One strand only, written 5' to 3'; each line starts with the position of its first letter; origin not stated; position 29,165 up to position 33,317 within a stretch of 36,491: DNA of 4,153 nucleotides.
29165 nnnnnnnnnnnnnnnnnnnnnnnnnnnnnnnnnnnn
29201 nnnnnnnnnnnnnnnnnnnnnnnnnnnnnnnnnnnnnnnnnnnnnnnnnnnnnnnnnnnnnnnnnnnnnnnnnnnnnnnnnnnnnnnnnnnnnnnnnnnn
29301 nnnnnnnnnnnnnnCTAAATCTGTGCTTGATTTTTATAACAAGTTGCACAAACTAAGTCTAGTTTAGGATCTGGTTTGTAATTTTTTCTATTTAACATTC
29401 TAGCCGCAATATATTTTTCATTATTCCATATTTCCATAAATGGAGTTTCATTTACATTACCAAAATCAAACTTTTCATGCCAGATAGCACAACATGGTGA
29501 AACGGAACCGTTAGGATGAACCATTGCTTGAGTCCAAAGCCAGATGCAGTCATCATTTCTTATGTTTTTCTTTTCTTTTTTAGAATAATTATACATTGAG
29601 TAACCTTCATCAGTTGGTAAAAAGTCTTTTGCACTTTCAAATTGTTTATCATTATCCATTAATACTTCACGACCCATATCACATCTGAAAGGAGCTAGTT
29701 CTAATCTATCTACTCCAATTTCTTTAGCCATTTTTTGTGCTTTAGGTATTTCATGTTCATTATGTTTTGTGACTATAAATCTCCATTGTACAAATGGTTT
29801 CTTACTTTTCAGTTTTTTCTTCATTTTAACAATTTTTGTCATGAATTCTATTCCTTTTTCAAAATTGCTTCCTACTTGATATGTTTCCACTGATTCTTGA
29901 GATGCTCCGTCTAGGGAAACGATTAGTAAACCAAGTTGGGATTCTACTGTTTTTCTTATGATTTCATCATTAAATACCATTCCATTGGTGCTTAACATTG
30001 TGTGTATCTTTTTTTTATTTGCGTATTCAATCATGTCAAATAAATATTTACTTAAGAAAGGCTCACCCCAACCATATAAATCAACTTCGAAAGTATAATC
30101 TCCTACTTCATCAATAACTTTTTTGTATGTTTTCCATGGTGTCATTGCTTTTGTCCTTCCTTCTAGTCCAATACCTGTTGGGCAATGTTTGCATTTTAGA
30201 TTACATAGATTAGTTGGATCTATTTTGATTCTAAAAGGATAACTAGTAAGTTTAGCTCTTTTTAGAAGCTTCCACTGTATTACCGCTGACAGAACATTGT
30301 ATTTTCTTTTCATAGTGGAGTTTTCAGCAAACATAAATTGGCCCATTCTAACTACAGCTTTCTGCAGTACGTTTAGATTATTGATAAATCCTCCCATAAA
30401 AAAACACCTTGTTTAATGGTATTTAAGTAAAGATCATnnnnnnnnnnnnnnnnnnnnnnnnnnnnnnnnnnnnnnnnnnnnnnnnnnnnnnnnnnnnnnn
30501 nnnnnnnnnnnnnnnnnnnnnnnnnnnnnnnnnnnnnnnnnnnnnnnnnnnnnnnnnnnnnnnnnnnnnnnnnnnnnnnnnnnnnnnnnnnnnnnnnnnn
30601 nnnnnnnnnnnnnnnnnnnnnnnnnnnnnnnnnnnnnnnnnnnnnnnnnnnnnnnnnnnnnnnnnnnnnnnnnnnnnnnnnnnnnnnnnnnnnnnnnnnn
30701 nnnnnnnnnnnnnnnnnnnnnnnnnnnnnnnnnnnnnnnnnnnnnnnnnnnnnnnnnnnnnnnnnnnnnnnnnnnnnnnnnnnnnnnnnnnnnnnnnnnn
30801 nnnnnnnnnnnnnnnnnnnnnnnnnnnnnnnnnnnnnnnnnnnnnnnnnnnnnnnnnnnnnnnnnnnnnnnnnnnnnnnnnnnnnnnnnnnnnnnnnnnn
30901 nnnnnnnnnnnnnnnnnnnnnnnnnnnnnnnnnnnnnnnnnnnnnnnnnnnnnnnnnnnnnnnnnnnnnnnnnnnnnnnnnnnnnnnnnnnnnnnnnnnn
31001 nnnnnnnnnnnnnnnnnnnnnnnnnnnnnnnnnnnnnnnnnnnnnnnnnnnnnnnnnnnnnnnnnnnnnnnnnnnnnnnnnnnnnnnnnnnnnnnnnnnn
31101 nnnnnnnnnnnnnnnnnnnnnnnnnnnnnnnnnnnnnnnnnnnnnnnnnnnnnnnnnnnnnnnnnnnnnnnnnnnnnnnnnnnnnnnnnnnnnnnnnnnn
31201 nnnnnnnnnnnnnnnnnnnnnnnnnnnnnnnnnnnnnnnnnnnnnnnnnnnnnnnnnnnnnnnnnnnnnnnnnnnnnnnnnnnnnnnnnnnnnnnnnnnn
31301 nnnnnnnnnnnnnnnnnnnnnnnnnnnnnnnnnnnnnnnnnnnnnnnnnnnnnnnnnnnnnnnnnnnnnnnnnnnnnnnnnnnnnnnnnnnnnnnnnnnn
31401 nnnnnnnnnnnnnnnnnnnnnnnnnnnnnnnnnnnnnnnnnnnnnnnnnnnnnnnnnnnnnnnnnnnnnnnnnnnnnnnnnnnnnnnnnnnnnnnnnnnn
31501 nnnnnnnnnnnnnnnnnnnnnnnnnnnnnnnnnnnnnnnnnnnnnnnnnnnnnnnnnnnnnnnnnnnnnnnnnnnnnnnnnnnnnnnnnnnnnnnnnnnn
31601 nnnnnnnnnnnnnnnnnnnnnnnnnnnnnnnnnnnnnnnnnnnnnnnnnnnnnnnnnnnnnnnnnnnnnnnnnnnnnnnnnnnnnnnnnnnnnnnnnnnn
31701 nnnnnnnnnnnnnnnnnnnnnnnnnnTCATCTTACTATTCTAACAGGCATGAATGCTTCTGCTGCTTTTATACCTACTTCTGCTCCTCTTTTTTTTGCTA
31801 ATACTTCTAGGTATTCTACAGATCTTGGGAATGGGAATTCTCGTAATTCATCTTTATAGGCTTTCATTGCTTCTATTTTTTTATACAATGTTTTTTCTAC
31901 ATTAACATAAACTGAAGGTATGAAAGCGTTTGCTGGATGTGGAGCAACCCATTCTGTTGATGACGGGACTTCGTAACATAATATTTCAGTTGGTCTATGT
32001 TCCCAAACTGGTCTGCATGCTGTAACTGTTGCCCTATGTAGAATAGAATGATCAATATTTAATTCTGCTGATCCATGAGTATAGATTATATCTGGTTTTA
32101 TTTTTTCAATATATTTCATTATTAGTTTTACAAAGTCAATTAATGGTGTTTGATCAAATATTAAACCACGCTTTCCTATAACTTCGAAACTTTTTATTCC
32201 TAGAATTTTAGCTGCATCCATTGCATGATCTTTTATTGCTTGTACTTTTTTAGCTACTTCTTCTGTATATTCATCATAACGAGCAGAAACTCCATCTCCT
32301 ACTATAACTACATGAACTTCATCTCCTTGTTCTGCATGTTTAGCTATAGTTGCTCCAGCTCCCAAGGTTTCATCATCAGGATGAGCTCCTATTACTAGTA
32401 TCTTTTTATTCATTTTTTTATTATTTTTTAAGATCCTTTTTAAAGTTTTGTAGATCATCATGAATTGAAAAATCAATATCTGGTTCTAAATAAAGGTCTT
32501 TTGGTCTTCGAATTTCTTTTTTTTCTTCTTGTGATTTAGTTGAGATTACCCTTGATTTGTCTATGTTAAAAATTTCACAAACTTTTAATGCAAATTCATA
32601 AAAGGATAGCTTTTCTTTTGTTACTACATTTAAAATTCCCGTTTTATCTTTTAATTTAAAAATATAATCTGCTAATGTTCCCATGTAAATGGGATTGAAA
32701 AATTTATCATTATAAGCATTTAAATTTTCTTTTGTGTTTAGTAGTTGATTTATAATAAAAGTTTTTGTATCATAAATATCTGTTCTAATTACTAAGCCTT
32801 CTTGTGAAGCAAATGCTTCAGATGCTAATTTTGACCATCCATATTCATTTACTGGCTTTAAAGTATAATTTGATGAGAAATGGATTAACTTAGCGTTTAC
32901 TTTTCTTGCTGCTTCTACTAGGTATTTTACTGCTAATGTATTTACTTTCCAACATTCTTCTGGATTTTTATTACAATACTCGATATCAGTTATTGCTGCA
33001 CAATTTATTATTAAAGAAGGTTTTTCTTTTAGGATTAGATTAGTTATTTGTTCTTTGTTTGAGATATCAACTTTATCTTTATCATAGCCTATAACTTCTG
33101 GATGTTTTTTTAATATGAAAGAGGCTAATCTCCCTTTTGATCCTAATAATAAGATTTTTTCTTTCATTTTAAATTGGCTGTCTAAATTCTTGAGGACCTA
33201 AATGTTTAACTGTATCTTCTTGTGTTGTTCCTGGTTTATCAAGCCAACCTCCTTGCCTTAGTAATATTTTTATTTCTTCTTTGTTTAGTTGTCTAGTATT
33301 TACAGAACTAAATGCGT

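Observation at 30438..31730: DegT-family enzyme with His at the Schiff-base lysine position: a ColD/E1-type sugar 3-dehydratase signature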

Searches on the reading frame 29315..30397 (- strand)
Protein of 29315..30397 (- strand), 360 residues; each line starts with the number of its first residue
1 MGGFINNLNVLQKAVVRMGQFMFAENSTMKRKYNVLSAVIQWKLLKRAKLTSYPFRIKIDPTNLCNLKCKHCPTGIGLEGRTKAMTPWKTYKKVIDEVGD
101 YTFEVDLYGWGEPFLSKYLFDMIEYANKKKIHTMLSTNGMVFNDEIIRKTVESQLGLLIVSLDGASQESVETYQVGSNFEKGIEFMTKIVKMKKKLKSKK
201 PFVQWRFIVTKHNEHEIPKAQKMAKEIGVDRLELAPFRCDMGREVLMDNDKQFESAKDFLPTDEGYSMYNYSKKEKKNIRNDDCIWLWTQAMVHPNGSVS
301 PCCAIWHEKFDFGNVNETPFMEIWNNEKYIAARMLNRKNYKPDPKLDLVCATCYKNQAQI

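Call 3: search_protein_families(library=pfam, proteins=[window:29315-30397:-])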
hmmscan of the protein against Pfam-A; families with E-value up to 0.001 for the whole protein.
window:29315-30397:- (360 aa): 3 families
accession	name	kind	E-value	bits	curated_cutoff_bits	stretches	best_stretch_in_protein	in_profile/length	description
PF13186.11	SPASM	-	1.8e-16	60.6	21.5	1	284-354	1-67/67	Iron-sulfur cluster-binding domain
PF04055.27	Radical_SAM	-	5.9e-12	46.5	29.5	1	61-192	3-139/166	Radical SAM superfamily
PF13353.11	Fer4_12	-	4.7e-05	24.2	22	1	65-172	15-123/137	4Fe-4S single cluster domain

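Call 4: search_protein_families(library=ncbifam, proteins=[window:29315-30397:-])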
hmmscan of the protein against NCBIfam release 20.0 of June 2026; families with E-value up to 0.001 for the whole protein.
window:29315-30397:- (360 aa): 51 families (the best 25 are shown)
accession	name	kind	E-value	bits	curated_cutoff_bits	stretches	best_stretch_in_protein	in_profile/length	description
TIGR04317.1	W_rSAM_matur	equivalog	4.7e-39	134.5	380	1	57-341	6-307/349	tungsten cofactor oxidoreductase radical SAM maturase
TIGR04054.1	rSAM_NirJ1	equivalog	4.8e-25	88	650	1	60-233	41-206/387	putative heme d1 biosynthesis radical SAM protein NirJ1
TIGR04055.1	rSAM_NirJ2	equivalog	3.2e-23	82.8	500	1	60-229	5-166/326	putative heme d1 biosynthesis radical SAM protein NirJ2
TIGR04545.1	rSAM_ahbD_hemeb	equivalog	1.5e-22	80.5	500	1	62-231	7-169/339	heme b synthase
TIGR04546.1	rSAM_ahbC_deAc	equivalog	1.8e-22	79.7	650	1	61-236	45-212/390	12,18-didecarboxysiroheme deacetylase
TIGR04347.1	pseudo_SAM_Halo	equivalog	1.6e-21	77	525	1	61-236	44-211/390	TIGR04347 family pseudo-SAM/SPASM protein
TIGR04051.1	rSAM_NirJ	equivalog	1.6e-21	76.7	515.45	1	64-258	11-197/354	heme d1 biosynthesis radical SAM protein NirJ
TIGR02109.1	PQQ_syn_pqqE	equivalog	1.4e-18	66.9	381.35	1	52-331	4-287/358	pyrroloquinoline quinone biosynthesis protein PqqE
TIGR04311.1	rSAM_Geo_metal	subfamily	1.6e-18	67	400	1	53-232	1-182/423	radical SAM/SPASM family putative metalloenzyme maturase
TIGR03962.1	mycofact_rSAM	equivalog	6.1e-18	65.1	265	1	59-330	16-288/339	mycofactocin radical SAM maturase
NF050035.1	rSAM_WgK_link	exception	6.8e-18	64.8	650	1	50-234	4-181/367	radical SAM/SPASM peptide maturase WgkB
TIGR04133.1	rSAM_w_lipo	hypoth_equivalog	1.7e-14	53.6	425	1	59-333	28-308/350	TIGR04133 family radical SAM/SPASM protein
TIGR04053.2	TIGR04053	equivalog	2.7e-14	53.2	395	1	52-243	5-191/366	TIGR04053 family radical SAM/SPASM domain-containing protein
NF033640.1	N_Twi_rSAM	subfamily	7.2e-14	51.7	170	2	284-358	5-74/398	twitch domain-containing radical SAM protein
TIGR04321.1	spiroSPASM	subfamily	2.1e-13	49.8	250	1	47-221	223-402/510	spiro-SPASM protein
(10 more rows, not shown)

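Call 39: search_solved_structures(query=window:29315-30397:-, max_evalue=0.001)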
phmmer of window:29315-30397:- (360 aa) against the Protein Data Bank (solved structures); distinct sequences matched with E-value up to 0.001: 7.
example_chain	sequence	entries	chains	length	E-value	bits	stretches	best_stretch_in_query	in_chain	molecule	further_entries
4m7t_A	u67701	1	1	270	4.4e-11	45.5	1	273-353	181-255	BtrN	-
4m7s_A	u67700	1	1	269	5.7e-11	45.1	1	270-353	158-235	BtrN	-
5wgg_A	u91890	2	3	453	2.4e-09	39.8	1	63-167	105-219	Radical SAM domain protein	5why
5v1q_A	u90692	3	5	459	3.9e-05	25.9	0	43-162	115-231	Radical SAM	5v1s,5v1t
7vob_C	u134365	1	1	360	0.00016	23.8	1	108-240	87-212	Cytosylglucuronate decarboxylase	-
7voc_C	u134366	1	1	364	0.00017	23.8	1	108-240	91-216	Cytosylglucuronate decarboxylase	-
7tol_A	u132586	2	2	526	0.00052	22.2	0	57-169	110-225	glycerol dibiphytanyl glycerol tetraether - macrocyclic archaeol synthase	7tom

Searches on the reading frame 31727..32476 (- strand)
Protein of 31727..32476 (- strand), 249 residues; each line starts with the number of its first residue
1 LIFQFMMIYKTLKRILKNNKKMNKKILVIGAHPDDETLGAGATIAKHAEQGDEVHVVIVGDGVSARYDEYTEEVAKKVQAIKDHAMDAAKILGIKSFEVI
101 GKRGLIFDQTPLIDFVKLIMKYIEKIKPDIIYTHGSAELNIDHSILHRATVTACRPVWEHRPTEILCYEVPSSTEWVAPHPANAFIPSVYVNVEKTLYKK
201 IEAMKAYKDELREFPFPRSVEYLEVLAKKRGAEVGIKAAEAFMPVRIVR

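Call 3: search_protein_families(library=pfam, proteins=[window:31727-32476:-])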
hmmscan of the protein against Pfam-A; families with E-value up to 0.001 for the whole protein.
window:31727-32476:- (249 aa): 1 family
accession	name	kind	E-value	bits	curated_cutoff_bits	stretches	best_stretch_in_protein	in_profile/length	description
PF02585.22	PIG-L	-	3.4e-23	83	28.2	1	27-153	1-128/129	GlcNAc-PI de-N-acetylase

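Call 4: search_protein_families(library=ncbifam, proteins=[window:31727-32476:-])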
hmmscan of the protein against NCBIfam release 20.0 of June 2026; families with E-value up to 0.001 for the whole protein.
window:31727-32476:- (249 aa): 5 families
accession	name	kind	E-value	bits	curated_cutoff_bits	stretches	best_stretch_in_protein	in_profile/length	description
TIGR04001.1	thiol_BshB1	equivalog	3.6e-14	53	182.5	1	25-243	3-219/226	bacillithiol biosynthesis deacetylase BshB1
TIGR04000.1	thiol_BshB2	equivalog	2.4e-11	43.7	195.25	1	25-210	2-184/217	bacillithiol biosynthesis deacetylase BshB2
NF002557.0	PRK02122.1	subfamily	2.3e-08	32.7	384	1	17-85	364-432/653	glucosamine-6-phosphate deaminase-like protein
TIGR03446.1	mycothiol_Mca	equivalog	2.3e-07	30.7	277.15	1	25-96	2-77/283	mycothiol conjugate amidase Mca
TIGR03445.1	mycothiol_MshB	equivalog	1.5e-06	28.3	224.35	1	27-60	1-34/284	N-acetyl-1-D-myo-inositol-2-amino-2-deoxy-alpha-D-glucopyranoside deacetylase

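Call 38: search_solved_structures(query=window:31727-32476:-, max_evalue=0.001)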
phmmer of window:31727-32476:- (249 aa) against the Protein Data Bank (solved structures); distinct sequences matched with E-value up to 0.001: 11.
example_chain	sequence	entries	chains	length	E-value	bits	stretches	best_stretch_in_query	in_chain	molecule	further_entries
8bgn_A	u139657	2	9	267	1.4e-11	47.9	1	9-243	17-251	Diacetylchitobiose deacetylase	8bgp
8bgo_A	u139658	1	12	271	1.4e-11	47.8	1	9-243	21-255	Diacetylchitobiose deacetylase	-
2ixd_A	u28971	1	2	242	1.3e-09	41.4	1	25-245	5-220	LMBE-RELATED PROTEIN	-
3wl4_A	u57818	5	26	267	4.6e-09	39.6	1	10-243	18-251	Uncharacterized protein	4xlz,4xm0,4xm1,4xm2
3we7_A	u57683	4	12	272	7.7e-09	38.9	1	9-242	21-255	Putative uncharacterized protein PH0499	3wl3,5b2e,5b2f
5cgz_A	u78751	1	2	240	4.4e-08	36.4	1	24-205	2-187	4-oxalmesaconate hydratase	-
6p2t_A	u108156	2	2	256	8.6e-07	32.2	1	22-247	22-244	N-acetyl-alpha-D-glucosaminyl L-malate deacetylase 1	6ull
1q7t_A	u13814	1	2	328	4.9e-05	26.4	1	24-81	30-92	hypothetical protein Rv1170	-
4ewl_A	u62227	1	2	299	5.5e-05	26.3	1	25-82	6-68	1D-myo-inositol 2-acetamido-2-deoxy-alpha-D-glucopyranoside deacetylase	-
1uan_A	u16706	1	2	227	5.7e-05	26.2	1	26-243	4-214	hypothetical protein TT1542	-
1q74_A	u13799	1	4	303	7.4e-05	25.8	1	25-82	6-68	1D-myo-inositol 2-acetamido-2-deoxy-alpha-D-glucopyranoside Deacetylase (MshB)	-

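Call 76: find_homologous_proteins(query=window:31727-32413:-, max_evalue=1e-20)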
Query window:31727-32413:- (228 aa): 7218 proteins with E <= 1e-20 among 8000 candidates; the best 120 are listed.
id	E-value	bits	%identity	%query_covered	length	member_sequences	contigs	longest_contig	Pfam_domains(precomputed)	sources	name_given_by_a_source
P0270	1.2e-146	504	100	100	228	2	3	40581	PF02585.23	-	-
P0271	8.8e-128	443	85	100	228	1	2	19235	PF02585.23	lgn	-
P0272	1.6e-104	367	72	99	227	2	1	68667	PF02585.23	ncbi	-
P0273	1.1e-100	354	68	99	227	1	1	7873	PF02585.23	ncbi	-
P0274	4.4e-98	345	69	99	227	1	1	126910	PF02585.23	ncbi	-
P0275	8.0e-67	243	51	99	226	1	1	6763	PF02585.23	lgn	-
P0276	3.5e-65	238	52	97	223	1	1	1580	PF02585.23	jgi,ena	-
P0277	1.7e-64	236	51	98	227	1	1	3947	PF02585.23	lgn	-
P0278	4.7e-64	234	51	100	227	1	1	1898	PF02585.23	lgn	-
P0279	5.2e-63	231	49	97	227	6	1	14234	PF02585.23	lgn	-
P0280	6.9e-63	230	49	100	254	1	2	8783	PF02585.23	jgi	jgi:LmbE family N-acetylglucosaminyl deacetylase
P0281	2.0e-62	229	51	99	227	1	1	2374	PF02585.23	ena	-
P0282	7.9e-62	227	48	100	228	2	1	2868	PF02585.23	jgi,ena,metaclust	metaclust:\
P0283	9.8e-62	227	49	98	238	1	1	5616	PF02585.23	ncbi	-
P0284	3.5e-61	225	48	99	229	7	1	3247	PF02585.23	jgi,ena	-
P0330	5.5e-58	214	47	99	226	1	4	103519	PF02585.23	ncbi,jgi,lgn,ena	-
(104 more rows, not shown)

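Call 77: find_encoding_contigs(protein=P0274, flank=7000, max_places=1)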
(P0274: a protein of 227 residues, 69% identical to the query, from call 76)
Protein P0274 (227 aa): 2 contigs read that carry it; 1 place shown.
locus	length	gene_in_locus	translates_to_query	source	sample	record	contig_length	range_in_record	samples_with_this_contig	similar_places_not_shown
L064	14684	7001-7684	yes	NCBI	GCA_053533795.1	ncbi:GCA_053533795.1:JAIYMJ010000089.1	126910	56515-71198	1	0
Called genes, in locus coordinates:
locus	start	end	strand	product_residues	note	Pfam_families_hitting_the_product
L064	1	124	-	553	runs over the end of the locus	-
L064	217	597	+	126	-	-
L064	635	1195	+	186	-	-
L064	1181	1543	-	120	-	PF02452:PemK_toxin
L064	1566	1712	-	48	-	PF04014:MazE_antitoxin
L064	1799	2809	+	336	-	PF04321:RmlD_sub_bind, PF05368:NmrA, PF01073:3Beta_HSD, PF01370:Epimerase, PF02719:Polysacc_synt_2, PF07993:NAD_binding_4, PF13460:NAD_binding_10, PF16363:GDP_Man_Dehyd, +2 more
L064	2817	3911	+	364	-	PF00535:Glycos_transf_2, PF13641:Glyco_tranf_2_3 (weak)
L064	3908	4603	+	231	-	PF13489:Methyltransf_23, PF01209:Ubie_methyltran, PF03141:Methyltransf_29, PF07021:MetW, PF13847:Methyltransf_31, PF08241:Methyltransf_11, PF08242:Methyltransf_12, PF13649:Methyltransf_25, +1 more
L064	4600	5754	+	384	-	PF00155:Aminotran_1_2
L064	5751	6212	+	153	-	PF13419:HAD_2, PF00702:Hydrolase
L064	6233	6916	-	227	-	-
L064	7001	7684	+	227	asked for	PF02585:PIG-L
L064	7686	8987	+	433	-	PF01041:DegT_DnrJ_EryC1, PF00155:Aminotran_1_2, PF01053:Cys_Met_Meta_PP (weak), PF01212:Beta_elim_lyase (weak)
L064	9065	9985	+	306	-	-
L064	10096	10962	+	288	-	PF01073:3Beta_HSD, PF01370:Epimerase, PF02719:Polysacc_synt_2, PF04321:RmlD_sub_bind, PF16363:GDP_Man_Dehyd, PF07993:NAD_binding_4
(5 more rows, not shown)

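Call 78: find_encoding_contigs(protein=P0275, flank=7000, max_places=1)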
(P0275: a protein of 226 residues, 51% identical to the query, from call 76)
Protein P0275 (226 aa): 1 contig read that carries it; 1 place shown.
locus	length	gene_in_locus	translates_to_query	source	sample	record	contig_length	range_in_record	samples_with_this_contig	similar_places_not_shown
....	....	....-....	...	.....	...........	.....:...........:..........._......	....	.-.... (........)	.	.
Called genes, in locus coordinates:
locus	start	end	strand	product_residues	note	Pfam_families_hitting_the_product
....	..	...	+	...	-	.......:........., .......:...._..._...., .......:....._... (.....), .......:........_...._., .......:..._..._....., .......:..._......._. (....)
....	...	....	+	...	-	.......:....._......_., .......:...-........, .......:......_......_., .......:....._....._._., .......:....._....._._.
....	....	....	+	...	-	-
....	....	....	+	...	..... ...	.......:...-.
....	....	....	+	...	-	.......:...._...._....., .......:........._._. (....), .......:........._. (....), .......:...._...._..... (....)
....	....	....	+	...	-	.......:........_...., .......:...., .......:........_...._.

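Call 79: find_encoding_contigs(protein=P0273, flank=7000, max_places=1)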
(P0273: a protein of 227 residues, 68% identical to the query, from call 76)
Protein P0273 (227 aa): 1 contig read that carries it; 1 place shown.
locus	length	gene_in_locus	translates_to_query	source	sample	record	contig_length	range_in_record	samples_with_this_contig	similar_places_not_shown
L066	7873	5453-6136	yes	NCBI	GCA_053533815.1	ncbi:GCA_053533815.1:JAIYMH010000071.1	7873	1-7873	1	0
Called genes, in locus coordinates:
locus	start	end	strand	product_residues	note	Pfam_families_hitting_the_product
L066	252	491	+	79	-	-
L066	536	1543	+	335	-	PF01370:Epimerase, PF02719:Polysacc_synt_2, PF04321:RmlD_sub_bind, PF05368:NmrA, PF01073:3Beta_HSD, PF07993:NAD_binding_4, PF13460:NAD_binding_10, PF16363:GDP_Man_Dehyd, +2 more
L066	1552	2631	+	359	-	PF00535:Glycos_transf_2, PF13641:Glyco_tranf_2_3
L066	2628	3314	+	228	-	PF01209:Ubie_methyltran (weak), PF13489:Methyltransf_23, PF03141:Methyltransf_29, PF07021:MetW, PF13847:Methyltransf_31, PF08241:Methyltransf_11, PF08242:Methyltransf_12, PF13649:Methyltransf_25, +1 more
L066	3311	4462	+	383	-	PF00155:Aminotran_1_2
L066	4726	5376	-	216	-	-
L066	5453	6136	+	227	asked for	PF02585:PIG-L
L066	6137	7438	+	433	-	PF01041:DegT_DnrJ_EryC1, PF00155:Aminotran_1_2 (weak)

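Call 81: find_encoding_contigs(protein=P0330, flank=6000, max_places=2)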
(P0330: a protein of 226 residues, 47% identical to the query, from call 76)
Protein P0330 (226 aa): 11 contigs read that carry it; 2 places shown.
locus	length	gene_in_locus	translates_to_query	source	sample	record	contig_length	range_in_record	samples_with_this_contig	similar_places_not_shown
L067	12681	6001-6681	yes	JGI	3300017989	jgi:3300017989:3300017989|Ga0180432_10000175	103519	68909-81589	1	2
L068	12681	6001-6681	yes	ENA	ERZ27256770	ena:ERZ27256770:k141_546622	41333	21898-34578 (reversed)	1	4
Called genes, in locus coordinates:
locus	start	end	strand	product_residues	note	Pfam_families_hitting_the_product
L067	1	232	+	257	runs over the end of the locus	PF02348:CTP_transf_3, PF12804:NTP_transf_3 (weak)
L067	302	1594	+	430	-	PF00202:Aminotran_3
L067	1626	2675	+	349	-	-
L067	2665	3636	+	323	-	PF01370:Epimerase, PF04321:RmlD_sub_bind (weak), PF16363:GDP_Man_Dehyd (faint)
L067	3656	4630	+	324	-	PF21360:PylC-like_N, PF02655:ATP-grasp_3, PF15632:ATPgrasp_Ter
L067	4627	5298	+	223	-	PF00702:Hydrolase, PF12710:HAD, PF13419:HAD_2, PF13242:Hydrolase_like (weak)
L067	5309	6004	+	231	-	PF21553:Formyl_trans_C_2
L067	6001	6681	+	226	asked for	PF02585:PIG-L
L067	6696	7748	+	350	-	PF03102:NeuB, PF08666:SAF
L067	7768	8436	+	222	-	PF13489:Methyltransf_23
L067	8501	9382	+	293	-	PF05175:MTS (weak), PF13489:Methyltransf_23 (weak), PF07021:MetW, PF13649:Methyltransf_25, PF13847:Methyltransf_31, PF08241:Methyltransf_11 (weak), PF08242:Methyltransf_12 (weak)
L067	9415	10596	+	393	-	-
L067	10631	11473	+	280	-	-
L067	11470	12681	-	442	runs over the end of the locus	PF03446:NAD_binding_2 (weak), PF03721:UDPG_MGDP_dh_N, PF00984:UDPG_MGDP_dh, PF03720:UDPG_MGDP_dh_C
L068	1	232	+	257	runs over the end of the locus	PF02348:CTP_transf_3, PF12804:NTP_transf_3 (weak)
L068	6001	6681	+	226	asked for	PF02585:PIG-L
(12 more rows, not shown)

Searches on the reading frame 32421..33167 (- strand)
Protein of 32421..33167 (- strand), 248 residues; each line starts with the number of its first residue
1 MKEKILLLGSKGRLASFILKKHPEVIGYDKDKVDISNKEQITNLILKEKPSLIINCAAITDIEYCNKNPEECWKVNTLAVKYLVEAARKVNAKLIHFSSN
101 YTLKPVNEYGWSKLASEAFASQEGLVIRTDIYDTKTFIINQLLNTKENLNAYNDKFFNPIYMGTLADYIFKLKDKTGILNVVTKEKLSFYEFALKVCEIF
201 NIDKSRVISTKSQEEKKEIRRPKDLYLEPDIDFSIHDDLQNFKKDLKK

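Call 3: search_protein_families(library=pfam, proteins=[window:32421-33167:-])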
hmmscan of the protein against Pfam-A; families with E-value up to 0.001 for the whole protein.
window:32421-33167:- (248 aa): 5 families
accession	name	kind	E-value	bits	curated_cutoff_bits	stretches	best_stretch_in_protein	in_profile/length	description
PF04321.23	RmlD_sub_bind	-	3.9e-32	111.9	27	1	4-228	2-259/287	RmlD substrate binding domain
PF01370.27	Epimerase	-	8.6e-13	48.7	20.9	1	14-107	14-123/240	NAD dependent epimerase/dehydratase family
PF02719.21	Polysacc_synt_2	-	1e-11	45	20.2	1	34-121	62-150/293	Polysaccharide biosynthesis protein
PF16363.11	GDP_Man_Dehyd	-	1.1e-08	35.3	27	1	32-99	58-129/332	GDP-mannose 4,6 dehydratase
PF07993.18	NAD_binding_4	-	0.00014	21.5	20.1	1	47-107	86-145/258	Male sterility protein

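Call 4: search_protein_families(library=ncbifam, proteins=[window:32421-33167:-])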
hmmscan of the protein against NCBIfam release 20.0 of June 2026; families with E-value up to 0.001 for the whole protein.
window:32421-33167:- (248 aa): 7 families
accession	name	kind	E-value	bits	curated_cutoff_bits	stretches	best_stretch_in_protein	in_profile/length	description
TIGR01214.1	rmlD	equivalog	1.6e-32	112.7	224.05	1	4-229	1-260/285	dTDP-4-dehydrorhamnose reductase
NF007440.0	PRK09987.1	equivalog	5.4e-10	39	308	1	33-114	38-119/299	dTDP-4-dehydrorhamnose reductase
TIGR03589.1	PseB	equivalog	5.4e-08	32.1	407.75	1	34-118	61-144/324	UDP-N-acetylglucosamine 4,6-dehydratase (inverting)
TIGR01181.1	dTDP_gluc_dehyt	equivalog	6e-06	25.6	365.1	1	31-99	55-125/321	dTDP-glucose 4,6-dehydratase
TIGR01179.1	galE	equivalog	4.6e-05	22.4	262.3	1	32-102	53-123/332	UDP-glucose 4-epimerase GalE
TIGR02622.1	CDP_4_6_dhtase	equivalog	0.00022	20.5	278.45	1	32-92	60-120/352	CDP-glucose 4,6-dehydratase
TIGR02197.1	heptose_epim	equivalog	0.00074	18.8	274.6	0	32-119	46-148/316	ADP-glyceromanno-heptose 6-epimerase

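Call 40: search_solved_structures(query=window:32421-33167:-, max_evalue=0.001)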
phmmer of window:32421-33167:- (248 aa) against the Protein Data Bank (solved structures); distinct sequences matched with E-value up to 0.001: 19.
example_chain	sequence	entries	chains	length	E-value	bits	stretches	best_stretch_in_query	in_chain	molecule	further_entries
2ggs_A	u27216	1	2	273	2.7e-24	89.4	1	31-203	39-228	273aa long hypothetical dTDP-4-dehydrorhamnose reductase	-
1vl0_A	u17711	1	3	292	3.5e-17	66.2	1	4-247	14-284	DTDP-4-dehydrorhamnose reductase, rfbD ortholog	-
3sc6_A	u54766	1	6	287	1.1e-16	64.5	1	1-223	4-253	dTDP-4-dehydrorhamnose reductase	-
9gpi_D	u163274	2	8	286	1.8e-12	50.7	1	12-101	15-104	dTDP-4-dehydrorhamnose reductase, putative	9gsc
8g22_A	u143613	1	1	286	2.2e-11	47.2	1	5-211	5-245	dTDP-4-dehydrorhamnose reductase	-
5u9c_A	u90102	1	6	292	1e-09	41.7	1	1-102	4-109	dTDP-4-dehydrorhamnose Reductase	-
4wpg_A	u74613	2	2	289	1.9e-09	40.9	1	3-199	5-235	dTDP-4-dehydrorhamnose reductase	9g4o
1kbz_A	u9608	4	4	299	5.9e-08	36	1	34-114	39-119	dTDP-glucose oxidoreductase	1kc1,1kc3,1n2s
5bjy_A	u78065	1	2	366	2.8e-06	30.5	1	34-119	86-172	WlaL protein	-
5bjv_A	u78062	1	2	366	7.3e-06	29.1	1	34-119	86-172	WlaL protein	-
5bjw_A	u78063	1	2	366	1.4e-05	28.2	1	34-119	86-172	WlaL protein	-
6bwc_A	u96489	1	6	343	3.4e-05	26.9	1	47-119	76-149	Polysaccharide biosynthesis protein CapD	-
5bju_A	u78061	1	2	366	3.5e-05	26.9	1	34-119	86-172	WlaL protein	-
5bjx_A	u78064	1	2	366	9.3e-05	25.5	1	34-119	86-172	WlaL protein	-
8ctr_A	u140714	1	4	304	0.00021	24.4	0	4-104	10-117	dTDP-4-dehydrorhamnose reductase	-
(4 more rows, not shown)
